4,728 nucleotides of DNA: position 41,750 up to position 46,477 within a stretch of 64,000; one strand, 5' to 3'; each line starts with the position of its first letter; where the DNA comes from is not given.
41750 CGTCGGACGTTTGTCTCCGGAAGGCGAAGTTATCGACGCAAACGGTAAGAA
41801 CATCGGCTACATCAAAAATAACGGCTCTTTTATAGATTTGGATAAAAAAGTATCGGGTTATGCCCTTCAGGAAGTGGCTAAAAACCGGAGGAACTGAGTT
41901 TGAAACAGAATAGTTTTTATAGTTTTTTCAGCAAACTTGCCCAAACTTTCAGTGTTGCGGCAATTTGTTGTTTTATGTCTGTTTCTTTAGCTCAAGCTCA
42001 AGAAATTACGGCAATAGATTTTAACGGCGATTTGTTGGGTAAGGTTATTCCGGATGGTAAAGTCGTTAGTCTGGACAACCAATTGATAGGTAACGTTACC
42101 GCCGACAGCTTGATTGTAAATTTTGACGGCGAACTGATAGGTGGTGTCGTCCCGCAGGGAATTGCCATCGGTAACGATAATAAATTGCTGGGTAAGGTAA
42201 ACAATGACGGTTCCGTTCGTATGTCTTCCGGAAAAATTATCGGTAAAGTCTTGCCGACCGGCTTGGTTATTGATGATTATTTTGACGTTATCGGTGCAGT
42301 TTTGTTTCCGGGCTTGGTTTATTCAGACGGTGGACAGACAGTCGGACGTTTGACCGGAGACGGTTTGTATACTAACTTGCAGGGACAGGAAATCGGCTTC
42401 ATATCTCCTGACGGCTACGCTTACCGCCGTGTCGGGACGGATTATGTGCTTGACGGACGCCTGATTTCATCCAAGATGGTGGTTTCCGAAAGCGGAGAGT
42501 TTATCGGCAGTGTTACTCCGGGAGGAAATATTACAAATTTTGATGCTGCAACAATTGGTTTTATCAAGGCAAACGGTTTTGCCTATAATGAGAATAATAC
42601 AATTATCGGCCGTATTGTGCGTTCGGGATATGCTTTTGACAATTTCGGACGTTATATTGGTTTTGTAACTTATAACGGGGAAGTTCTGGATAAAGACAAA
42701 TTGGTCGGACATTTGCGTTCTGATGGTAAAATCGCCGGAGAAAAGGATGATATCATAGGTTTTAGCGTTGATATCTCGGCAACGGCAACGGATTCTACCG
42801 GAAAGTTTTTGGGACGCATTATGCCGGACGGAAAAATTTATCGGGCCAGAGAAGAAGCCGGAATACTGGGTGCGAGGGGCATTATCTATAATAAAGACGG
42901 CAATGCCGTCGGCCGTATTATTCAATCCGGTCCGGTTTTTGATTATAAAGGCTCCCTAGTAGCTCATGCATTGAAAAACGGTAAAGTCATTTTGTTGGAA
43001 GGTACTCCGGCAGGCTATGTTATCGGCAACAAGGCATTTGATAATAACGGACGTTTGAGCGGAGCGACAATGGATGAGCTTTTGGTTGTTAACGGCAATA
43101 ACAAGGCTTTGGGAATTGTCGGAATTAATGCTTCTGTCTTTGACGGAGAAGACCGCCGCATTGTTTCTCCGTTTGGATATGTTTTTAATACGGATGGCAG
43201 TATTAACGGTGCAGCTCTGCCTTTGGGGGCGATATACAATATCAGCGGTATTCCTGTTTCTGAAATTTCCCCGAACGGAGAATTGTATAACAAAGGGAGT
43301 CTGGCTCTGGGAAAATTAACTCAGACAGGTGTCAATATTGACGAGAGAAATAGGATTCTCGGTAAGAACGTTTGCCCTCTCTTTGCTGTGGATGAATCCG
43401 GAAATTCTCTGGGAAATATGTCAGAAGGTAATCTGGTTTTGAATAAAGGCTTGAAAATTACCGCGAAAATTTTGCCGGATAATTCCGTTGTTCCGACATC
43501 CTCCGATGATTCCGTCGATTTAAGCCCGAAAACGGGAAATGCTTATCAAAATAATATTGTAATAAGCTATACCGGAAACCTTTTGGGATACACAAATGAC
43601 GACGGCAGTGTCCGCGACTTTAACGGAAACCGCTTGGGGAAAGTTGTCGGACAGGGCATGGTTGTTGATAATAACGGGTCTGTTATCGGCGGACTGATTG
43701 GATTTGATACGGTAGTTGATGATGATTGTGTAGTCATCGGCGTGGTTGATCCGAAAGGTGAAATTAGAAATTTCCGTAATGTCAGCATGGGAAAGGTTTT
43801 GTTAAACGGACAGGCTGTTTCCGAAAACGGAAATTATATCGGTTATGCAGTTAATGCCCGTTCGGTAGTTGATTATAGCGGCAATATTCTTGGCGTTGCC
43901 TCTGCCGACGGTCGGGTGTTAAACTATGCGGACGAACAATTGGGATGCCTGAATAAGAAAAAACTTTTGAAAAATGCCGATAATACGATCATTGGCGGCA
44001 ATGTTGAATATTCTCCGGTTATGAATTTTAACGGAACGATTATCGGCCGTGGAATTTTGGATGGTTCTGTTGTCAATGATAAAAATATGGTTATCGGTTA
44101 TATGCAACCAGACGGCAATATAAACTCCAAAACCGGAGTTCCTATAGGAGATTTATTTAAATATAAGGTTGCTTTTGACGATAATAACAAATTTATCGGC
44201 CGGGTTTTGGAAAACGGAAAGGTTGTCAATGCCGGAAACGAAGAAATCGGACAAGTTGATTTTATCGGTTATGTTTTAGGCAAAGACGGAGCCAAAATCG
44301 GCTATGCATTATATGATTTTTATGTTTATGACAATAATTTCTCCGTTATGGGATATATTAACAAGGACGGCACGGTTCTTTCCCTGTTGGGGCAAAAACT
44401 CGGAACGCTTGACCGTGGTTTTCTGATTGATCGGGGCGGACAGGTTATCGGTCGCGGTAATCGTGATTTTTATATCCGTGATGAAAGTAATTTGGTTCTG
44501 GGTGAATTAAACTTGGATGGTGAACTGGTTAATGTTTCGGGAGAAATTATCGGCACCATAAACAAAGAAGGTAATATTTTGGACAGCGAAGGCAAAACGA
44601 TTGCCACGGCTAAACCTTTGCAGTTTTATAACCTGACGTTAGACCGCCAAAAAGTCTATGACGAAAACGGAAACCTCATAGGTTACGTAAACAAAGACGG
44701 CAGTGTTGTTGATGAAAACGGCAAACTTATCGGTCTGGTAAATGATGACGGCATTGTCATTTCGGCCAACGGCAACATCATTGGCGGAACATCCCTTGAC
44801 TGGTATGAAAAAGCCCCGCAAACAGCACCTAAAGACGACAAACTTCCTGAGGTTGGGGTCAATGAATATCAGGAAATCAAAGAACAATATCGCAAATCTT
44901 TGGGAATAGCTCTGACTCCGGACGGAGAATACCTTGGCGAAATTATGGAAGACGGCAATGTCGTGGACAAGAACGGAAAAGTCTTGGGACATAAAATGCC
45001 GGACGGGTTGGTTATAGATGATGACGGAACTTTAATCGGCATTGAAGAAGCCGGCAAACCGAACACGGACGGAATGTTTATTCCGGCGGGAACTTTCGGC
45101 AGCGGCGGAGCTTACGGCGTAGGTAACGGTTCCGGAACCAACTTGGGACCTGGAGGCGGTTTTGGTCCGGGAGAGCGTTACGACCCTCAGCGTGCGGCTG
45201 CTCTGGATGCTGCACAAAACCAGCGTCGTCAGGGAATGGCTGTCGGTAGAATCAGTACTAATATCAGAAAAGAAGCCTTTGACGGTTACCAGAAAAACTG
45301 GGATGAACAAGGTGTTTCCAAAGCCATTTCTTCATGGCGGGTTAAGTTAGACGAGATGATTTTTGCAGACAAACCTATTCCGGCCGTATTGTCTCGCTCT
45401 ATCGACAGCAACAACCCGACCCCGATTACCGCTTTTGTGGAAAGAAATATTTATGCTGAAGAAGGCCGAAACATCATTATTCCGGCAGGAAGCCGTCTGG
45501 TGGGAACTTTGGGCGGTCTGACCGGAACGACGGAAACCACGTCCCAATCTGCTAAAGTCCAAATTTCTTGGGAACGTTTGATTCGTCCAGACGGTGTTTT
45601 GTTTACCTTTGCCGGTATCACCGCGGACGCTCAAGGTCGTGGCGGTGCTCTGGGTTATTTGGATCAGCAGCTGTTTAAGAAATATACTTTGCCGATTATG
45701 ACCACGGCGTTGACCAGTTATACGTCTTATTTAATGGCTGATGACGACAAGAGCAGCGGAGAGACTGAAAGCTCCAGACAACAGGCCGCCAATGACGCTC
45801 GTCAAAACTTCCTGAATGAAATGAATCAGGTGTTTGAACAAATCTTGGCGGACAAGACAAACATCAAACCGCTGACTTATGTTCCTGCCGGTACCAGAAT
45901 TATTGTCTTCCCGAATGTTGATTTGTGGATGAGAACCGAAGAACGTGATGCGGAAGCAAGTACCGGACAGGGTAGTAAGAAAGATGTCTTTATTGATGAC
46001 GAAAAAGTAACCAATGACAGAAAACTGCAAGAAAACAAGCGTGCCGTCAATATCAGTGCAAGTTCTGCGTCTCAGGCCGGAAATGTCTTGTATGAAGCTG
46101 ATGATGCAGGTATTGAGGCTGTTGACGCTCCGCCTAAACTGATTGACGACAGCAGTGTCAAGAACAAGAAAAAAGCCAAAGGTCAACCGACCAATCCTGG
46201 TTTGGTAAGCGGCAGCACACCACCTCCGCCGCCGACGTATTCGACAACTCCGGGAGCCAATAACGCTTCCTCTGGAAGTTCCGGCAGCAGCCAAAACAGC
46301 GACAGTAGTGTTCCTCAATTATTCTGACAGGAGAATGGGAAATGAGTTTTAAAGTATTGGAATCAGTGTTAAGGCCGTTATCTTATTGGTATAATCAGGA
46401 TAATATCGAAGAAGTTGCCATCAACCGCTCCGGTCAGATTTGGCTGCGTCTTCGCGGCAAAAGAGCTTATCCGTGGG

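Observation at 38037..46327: CagY-like giant VirB10 split into a membrane-anchored repeat protein and a separately secreted repeat + VirB10-domain protein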

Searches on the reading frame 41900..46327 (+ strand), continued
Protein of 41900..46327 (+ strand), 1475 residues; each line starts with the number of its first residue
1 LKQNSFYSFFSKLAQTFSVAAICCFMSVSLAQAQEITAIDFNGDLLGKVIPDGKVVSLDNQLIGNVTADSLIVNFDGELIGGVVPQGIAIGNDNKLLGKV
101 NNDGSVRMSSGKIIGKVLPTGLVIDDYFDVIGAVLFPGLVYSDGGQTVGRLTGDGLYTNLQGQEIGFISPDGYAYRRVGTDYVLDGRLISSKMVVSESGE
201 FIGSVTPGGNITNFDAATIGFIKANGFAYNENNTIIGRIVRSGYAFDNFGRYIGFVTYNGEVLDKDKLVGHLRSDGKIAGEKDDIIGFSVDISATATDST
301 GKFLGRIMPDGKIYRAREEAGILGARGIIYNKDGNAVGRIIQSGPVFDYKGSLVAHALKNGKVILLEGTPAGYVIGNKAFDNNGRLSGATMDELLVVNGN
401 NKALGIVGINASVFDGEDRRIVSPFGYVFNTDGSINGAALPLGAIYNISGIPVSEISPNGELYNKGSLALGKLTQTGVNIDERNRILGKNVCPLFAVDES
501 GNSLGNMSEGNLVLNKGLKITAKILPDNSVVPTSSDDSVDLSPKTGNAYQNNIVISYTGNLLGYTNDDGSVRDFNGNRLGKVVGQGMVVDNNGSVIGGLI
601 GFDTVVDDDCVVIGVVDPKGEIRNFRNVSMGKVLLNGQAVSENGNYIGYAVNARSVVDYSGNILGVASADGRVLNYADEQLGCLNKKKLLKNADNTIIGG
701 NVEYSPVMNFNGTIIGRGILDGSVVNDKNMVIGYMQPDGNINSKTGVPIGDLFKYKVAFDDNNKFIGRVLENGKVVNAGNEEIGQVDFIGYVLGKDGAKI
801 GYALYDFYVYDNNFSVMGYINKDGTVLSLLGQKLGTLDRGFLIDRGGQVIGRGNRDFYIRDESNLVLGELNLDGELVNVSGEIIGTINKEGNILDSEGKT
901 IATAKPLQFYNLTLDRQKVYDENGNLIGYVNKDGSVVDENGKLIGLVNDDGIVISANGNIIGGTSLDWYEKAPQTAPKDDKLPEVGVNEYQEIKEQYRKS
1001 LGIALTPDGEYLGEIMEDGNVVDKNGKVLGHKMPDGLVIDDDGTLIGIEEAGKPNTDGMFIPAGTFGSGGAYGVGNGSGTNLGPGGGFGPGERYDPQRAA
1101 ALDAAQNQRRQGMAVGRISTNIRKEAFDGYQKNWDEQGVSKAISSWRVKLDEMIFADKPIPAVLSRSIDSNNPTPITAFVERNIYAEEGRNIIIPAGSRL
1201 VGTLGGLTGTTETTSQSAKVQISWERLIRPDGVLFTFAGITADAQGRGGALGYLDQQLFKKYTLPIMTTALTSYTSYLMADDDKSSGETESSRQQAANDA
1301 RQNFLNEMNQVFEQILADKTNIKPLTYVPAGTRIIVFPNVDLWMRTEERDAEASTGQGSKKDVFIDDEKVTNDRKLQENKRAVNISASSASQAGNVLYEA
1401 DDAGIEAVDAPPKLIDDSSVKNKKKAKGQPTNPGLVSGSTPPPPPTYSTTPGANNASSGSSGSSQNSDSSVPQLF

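Call 10: find_encoding_contigs(protein=P0059, flank=10000, max_places=2)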
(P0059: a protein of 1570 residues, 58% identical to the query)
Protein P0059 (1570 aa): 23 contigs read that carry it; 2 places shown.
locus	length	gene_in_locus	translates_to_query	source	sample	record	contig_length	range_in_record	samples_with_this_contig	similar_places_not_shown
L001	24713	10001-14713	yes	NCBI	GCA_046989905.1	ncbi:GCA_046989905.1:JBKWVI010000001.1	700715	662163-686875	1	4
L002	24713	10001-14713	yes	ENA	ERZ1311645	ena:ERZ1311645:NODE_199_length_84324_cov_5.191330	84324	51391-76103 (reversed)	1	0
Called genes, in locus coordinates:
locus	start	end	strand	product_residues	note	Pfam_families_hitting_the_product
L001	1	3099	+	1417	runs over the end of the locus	-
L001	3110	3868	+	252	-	PF04335:VirB8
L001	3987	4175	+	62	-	-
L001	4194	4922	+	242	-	PF04335:VirB8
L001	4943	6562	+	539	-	PF03524:CagX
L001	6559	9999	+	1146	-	-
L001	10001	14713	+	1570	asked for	PF12396:DUF3659 (faint), PF21784:Bflower (faint), PF21785:Bflower_2, PF03743:TrbI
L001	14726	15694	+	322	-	PF00437:T2SSE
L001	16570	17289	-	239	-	-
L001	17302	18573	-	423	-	-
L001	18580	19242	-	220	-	-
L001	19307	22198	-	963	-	-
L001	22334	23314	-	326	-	PF01381:HTH_3, PF04545:Sigma70_r4 (faint), PF12844:HTH_19 (weak), PF13443:HTH_26 (faint), PF13560:HTH_31, PF01381:HTH_3, PF13560:HTH_31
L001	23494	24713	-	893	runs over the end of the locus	PF01551:Peptidase_M23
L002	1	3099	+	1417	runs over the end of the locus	-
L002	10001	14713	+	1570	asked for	PF12396:DUF3659 (faint), PF21784:Bflower (faint), PF21785:Bflower_2, PF03743:TrbI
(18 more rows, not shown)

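Call 11: find_encoding_contigs(protein=P0005, flank=10000, max_places=2)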
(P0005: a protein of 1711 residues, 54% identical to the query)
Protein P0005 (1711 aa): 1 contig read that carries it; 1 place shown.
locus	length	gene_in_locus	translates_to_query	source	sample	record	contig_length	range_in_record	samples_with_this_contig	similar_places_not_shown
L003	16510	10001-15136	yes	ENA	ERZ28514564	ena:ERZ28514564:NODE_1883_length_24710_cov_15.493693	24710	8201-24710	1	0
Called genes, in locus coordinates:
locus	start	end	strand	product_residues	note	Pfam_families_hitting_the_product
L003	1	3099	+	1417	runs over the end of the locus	-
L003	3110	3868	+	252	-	PF04335:VirB8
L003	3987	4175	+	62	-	-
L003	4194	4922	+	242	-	PF04335:VirB8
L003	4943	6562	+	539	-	PF03524:CagX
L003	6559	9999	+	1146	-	-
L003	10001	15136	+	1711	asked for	PF12396:DUF3659 (faint), PF21784:Bflower (faint), PF21785:Bflower_2, PF03743:TrbI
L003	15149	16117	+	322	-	PF00437:T2SSE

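Call 15: find_encoding_contigs(protein=P0003, flank=10000, max_places=1)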
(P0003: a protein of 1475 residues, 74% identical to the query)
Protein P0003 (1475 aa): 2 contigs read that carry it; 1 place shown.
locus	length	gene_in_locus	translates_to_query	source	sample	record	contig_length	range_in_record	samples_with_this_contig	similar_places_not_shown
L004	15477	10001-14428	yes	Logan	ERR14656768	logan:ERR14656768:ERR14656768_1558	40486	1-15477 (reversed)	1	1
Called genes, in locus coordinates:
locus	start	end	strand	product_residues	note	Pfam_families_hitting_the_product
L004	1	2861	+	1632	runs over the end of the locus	-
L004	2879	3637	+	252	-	PF04335:VirB8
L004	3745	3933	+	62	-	-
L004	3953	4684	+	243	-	PF04335:VirB8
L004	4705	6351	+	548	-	PF03524:CagX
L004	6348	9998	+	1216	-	-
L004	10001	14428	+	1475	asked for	PF12396:DUF3659 (faint), PF21784:Bflower (faint), PF21785:Bflower_2, PF03743:TrbI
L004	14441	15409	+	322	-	PF00437:T2SSE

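Call 16: find_encoding_contigs(protein=P0006, flank=10000, max_places=1)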
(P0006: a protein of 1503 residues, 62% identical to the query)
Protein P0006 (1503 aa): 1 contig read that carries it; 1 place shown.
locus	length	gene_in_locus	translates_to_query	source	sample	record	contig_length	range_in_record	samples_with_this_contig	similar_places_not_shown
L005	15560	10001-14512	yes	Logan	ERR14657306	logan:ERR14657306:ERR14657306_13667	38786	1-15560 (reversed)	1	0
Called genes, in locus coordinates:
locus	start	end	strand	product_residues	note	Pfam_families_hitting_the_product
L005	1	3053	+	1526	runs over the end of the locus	-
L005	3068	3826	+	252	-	PF04335:VirB8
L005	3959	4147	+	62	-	-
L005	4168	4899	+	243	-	PF04335:VirB8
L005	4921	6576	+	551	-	PF03524:CagX, PF05036:SPOR (weak)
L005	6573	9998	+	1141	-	-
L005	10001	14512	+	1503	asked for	PF12396:DUF3659 (faint), PF21784:Bflower (faint), PF21785:Bflower_2, PF03743:TrbI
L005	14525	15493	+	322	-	PF00437:T2SSE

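Call 17: find_encoding_contigs(protein=P0004, flank=10000, max_places=1)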
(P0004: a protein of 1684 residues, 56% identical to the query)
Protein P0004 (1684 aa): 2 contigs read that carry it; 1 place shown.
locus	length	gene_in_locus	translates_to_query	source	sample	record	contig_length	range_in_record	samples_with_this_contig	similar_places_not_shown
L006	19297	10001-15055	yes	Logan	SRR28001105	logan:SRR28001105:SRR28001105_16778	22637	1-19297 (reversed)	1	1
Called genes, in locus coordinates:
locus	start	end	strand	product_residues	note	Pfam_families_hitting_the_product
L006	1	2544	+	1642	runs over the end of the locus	-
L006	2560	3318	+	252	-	PF04335:VirB8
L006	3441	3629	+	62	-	-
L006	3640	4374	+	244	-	PF04335:VirB8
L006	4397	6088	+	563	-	PF03524:CagX, PF05036:SPOR (weak)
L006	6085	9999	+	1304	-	-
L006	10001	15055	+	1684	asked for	PF05593:RHS_repeat (faint), PF12396:DUF3659 (faint), PF21785:Bflower_2 (weak), PF21784:Bflower, PF21785:Bflower_2, PF03743:TrbI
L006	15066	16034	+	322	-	PF00437:T2SSE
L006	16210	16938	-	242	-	-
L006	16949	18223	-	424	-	-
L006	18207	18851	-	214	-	-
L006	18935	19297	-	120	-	?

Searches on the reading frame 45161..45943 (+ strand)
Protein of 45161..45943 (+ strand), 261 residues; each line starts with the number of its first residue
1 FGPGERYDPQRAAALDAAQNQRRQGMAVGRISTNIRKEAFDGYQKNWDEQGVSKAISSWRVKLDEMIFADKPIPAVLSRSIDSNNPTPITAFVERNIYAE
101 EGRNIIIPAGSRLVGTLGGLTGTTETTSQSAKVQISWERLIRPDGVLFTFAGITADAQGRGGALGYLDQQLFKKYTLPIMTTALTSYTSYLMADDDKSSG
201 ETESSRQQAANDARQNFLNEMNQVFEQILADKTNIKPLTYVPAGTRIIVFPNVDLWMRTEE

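Call 29: find_related_loci(query=A1, collection=genome_contigs, flank=10000)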
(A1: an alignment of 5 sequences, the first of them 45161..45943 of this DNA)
Query A1 (261 aa) in genome_contigs; peptide patterns used: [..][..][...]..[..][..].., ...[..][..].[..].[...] (x = any residue, [..] = any of these).
289 stretches matched a pattern; 255 encode a relative of the query (tblastn E <= 1e-3); the best 80 are kept; 80 distinct loci.
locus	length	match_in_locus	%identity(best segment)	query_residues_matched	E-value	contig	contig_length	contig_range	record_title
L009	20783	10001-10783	99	1-261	2e-176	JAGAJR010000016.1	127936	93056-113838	MAG: Alphaproteobacteria bacterium isolate RGIG8504 Water_deer_Cecum-2__c357554, whole genome shotgun sequence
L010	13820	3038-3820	99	1-261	3e-176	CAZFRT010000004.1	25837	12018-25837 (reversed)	MAG TPA_asm: uncultured Azospirillum sp. isolate SRP199465_co1_102 genome assembly, contig: NODE_4748_length_25837_cov_5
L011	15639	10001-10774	84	5-261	1e-149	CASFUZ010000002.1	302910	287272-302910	uncultured proteobacterium isolate O15_L1_384384_idba_bin.74 genome assembly, contig: O15_L1_384384_idba_bin.74.fa_scaff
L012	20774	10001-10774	84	5-261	2e-149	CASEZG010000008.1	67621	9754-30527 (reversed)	uncultured proteobacterium isolate O35_L1_319319_idba_bin.187 genome assembly, contig: O35_L1_319319_idba_bin.187.fa_sca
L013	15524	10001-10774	83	5-261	8e-148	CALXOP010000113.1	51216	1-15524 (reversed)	MAG: uncultured Alphaproteobacteria bacterium isolate E12__bin290 genome assembly, contig: E12__k127_5579550, whole geno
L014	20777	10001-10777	83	5-261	2e-147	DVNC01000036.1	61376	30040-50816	MAG TPA_asm: Candidatus Scatocola faecipullorum isolate ChiW3-316 ChiW3__C90362_L61376_SRR5506726, whole genome shotgun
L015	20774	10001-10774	85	5-261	5e-147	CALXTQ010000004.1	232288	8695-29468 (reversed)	MAG: uncultured Alphaproteobacteria bacterium isolate E07__bin220 genome assembly, contig: E07__k127_3136062, whole geno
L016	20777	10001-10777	83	5-261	1e-146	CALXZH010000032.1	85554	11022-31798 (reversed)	MAG: uncultured Alphaproteobacteria bacterium isolate E27__bin373 genome assembly, contig: E27__k127_435026, whole genom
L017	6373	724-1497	85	5-261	4e-147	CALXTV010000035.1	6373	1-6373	MAG: uncultured Alphaproteobacteria bacterium isolate BRZ_LG__bin14 genome assembly, contig: BRZ_LG__NODE_10324_length_6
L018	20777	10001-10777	82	5-261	1e-146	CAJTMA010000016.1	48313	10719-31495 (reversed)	MAG TPA_asm: uncultured Alphaproteobacteria bacterium isolate MGBC104355 genome assembly, contig: MGBC104355.16, whole g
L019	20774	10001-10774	82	5-261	3e-146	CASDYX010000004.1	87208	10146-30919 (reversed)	uncultured proteobacterium isolate O18_L1_385385_idba_bin.5 genome assembly, contig: O18_L1_385385_idba_bin.5.fa_scaffol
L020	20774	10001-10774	81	5-261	4e-144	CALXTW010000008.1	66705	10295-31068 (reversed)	MAG: uncultured Alphaproteobacteria bacterium isolate BRZ_RR__bin74 genome assembly, contig: BRZ_RR__NODE_434_length_667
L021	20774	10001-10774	83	5-261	9e-144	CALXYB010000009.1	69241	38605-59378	MAG: uncultured Alphaproteobacteria bacterium isolate BRZ_DL__bin79 genome assembly, contig: BRZ_DL__NODE_646_length_692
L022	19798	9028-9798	78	5-261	5e-143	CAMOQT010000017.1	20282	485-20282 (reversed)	MAG: uncultured Azospirillum sp. isolate SRR873605_bin.44_metaWRAP_v1.3_MAG genome assembly, contig: NODE_4773_length_20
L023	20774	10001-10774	84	5-261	3e-142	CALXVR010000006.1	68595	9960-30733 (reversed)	MAG: uncultured Alphaproteobacteria bacterium isolate BRZ_SB__bin123 genome assembly, contig: BRZ_SB__NODE_492_length_68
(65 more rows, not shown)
